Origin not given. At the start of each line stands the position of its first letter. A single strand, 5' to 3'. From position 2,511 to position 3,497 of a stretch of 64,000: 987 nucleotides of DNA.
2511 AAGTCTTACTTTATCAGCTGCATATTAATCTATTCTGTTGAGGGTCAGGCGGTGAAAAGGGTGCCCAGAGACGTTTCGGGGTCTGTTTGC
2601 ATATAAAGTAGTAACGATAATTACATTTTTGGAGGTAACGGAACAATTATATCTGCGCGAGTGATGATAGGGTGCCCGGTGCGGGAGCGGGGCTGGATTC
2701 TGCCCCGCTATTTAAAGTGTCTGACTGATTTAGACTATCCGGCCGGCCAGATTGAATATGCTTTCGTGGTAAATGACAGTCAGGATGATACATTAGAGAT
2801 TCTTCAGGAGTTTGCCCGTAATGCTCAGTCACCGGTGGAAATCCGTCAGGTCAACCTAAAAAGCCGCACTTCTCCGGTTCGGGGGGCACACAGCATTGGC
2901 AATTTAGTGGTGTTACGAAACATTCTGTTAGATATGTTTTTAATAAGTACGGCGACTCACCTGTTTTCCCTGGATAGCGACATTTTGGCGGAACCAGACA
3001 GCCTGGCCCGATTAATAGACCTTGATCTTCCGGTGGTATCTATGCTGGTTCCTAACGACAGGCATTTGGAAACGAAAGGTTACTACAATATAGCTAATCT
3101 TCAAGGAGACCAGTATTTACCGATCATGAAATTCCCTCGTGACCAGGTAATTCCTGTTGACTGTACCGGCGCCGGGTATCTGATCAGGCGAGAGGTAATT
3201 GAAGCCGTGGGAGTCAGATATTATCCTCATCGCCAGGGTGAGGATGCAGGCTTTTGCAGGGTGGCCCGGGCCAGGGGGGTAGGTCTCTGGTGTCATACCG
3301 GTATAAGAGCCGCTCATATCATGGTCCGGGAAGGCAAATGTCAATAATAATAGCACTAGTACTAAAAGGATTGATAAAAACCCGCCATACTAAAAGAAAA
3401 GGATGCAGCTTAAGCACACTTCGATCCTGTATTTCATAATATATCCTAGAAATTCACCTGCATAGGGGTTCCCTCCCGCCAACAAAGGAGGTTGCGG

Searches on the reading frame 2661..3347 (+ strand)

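Call 13: search_protein_families(library=pfam, proteins=[window:2661-3347:+])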
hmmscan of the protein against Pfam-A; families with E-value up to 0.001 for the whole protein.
window:2661-3347:+ (228 aa): 1 family
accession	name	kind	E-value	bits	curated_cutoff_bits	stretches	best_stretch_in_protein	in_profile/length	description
PF03452.20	Anp1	-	2.2e-09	37.6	28.8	1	2-60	24-86/263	Anp1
